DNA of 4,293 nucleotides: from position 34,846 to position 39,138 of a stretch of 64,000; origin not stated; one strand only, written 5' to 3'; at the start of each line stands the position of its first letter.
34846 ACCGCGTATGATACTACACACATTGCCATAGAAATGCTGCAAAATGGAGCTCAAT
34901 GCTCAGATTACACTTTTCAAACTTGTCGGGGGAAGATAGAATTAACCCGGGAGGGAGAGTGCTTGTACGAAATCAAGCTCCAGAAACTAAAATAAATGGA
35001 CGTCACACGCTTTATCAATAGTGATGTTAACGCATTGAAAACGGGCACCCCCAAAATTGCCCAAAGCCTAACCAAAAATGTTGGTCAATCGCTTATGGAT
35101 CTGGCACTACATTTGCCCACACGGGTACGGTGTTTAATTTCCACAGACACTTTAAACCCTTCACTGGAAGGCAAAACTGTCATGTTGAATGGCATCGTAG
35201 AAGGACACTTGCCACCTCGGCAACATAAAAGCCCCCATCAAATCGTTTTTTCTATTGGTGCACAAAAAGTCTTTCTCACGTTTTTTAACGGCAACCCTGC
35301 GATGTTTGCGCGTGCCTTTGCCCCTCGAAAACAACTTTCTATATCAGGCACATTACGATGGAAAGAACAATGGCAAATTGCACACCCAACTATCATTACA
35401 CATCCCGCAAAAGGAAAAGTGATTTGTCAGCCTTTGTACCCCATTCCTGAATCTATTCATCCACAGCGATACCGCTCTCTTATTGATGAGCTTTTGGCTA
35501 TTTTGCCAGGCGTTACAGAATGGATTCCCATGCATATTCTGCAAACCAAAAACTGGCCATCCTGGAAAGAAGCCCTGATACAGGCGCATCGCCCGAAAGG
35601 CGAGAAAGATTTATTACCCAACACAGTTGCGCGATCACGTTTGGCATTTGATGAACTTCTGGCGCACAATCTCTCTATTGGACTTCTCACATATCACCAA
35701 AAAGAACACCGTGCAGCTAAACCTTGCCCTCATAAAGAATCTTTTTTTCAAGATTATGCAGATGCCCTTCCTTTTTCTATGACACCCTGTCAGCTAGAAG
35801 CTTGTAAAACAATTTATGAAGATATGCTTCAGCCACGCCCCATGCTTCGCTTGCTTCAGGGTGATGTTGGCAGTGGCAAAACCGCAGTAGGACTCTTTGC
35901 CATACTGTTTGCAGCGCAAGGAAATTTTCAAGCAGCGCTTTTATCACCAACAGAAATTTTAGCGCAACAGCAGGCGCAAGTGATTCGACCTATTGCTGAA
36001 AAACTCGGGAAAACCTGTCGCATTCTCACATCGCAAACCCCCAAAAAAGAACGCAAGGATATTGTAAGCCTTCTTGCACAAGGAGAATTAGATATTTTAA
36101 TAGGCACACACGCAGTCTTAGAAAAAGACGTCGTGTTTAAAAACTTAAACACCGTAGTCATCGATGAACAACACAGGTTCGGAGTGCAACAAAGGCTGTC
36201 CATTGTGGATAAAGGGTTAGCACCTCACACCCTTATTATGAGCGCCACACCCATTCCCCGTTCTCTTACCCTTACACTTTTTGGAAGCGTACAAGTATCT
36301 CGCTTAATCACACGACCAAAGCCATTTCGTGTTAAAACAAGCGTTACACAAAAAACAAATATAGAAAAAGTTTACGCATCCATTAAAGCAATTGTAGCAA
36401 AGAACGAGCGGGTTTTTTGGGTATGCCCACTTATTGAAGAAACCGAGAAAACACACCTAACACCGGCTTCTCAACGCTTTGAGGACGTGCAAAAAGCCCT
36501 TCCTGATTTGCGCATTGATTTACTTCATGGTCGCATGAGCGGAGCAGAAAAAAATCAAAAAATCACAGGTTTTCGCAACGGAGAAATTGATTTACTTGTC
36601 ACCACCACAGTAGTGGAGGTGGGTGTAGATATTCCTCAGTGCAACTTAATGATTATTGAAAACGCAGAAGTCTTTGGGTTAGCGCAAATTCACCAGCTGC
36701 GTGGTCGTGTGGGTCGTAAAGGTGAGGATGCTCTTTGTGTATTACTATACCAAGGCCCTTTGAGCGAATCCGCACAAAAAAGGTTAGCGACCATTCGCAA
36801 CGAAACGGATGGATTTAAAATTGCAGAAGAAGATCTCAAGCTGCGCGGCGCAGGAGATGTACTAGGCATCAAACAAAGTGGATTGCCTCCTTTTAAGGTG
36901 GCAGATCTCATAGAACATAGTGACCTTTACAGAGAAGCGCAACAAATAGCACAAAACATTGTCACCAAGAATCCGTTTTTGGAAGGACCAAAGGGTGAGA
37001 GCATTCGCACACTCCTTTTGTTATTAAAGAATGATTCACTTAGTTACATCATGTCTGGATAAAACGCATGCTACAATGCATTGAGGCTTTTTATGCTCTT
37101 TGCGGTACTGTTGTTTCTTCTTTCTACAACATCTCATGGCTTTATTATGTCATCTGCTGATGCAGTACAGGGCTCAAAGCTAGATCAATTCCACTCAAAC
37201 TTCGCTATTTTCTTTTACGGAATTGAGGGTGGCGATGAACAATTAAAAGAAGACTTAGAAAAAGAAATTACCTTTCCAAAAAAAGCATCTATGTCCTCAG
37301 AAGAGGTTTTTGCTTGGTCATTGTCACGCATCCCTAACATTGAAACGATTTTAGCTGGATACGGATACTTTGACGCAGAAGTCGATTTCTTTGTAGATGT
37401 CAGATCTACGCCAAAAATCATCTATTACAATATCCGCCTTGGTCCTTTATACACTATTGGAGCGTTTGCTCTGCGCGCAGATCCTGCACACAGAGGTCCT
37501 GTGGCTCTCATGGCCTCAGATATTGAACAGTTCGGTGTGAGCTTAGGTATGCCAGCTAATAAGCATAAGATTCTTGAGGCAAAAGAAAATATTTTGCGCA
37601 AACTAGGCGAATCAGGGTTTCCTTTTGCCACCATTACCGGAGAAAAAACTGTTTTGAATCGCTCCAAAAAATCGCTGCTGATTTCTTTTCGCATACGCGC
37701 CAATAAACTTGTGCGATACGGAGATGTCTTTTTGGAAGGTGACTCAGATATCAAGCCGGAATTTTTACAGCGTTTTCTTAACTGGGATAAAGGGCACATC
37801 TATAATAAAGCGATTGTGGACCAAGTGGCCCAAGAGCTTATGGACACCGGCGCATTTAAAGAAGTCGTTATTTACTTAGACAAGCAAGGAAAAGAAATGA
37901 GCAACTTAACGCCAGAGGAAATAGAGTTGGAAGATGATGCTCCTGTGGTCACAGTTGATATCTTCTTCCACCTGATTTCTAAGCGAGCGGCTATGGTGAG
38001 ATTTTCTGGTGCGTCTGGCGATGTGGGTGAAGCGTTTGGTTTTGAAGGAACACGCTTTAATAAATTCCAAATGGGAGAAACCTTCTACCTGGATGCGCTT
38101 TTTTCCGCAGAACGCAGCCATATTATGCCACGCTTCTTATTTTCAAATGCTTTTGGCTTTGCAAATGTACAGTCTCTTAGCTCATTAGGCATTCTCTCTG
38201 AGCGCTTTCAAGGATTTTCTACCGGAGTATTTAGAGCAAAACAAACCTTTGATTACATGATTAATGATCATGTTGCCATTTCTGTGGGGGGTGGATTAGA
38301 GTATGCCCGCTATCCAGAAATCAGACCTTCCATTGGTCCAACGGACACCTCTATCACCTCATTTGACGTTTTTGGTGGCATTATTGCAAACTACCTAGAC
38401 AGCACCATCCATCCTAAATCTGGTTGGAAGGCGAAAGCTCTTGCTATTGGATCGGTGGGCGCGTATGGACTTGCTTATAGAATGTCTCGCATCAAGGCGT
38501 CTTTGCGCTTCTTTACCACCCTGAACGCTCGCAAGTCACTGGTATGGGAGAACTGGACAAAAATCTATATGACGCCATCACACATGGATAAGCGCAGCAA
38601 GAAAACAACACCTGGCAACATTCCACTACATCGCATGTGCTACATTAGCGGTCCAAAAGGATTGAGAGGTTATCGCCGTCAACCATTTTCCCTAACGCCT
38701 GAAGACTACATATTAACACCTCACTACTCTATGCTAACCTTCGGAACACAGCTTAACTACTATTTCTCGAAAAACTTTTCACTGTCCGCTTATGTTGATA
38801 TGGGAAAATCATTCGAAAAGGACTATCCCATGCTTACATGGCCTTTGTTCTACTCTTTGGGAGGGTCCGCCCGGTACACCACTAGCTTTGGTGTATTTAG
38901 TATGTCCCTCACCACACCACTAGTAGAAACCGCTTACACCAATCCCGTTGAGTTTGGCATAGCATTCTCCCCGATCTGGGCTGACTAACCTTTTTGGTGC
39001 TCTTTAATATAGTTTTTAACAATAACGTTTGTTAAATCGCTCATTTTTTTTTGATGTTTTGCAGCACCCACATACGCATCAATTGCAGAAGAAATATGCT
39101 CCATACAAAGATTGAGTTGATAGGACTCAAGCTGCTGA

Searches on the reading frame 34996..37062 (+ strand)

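Call 41: search_protein_families(library=pfam, proteins=[window:34996-37062:+], max_evalue=0.00001)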
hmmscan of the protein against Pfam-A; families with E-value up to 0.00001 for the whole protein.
window:34996-37062:+ (688 aa): 5 families
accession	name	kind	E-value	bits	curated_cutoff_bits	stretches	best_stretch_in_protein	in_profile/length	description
PF00270.35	DEAD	-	2.3e-25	89.7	26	1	263-423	1-163/167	DEAD/DEAH box helicase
PF00271.37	Helicase_C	-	4.9e-24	85.1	23.5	1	467-576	12-110/110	Helicase conserved C-terminal domain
PF19833.4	RecG_dom3_C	-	2.4e-11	44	26.8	1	604-672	2-71/87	ATP-dependent DNA helicase RecG, domain 3, C-terminal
PF04851.21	ResIII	-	5.2e-09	36.7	22.5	1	261-419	3-162/164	Type III restriction enzyme, res subunit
PF22590.2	Cas3-like_C_2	-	4.4e-06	27.3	27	0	490-576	14-105/106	CRISPR-associated nuclease/helicase Cas3, C-terminal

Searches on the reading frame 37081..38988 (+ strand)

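Call 41: search_protein_families(library=pfam, proteins=[window:37081-38988:+], max_evalue=0.00001)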
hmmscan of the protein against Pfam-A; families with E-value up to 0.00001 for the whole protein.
window:37081-38988:+ (635 aa): 2 families
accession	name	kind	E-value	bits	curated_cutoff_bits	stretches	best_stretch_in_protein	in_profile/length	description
PF07244.20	POTRA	-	1.3e-10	42.3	21.3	0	212-271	2-68/79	Surface antigen variable number repeat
PF01103.29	Omp85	-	6.4e-07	29.6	24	1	423-627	110-321/325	Omp85 superfamily domain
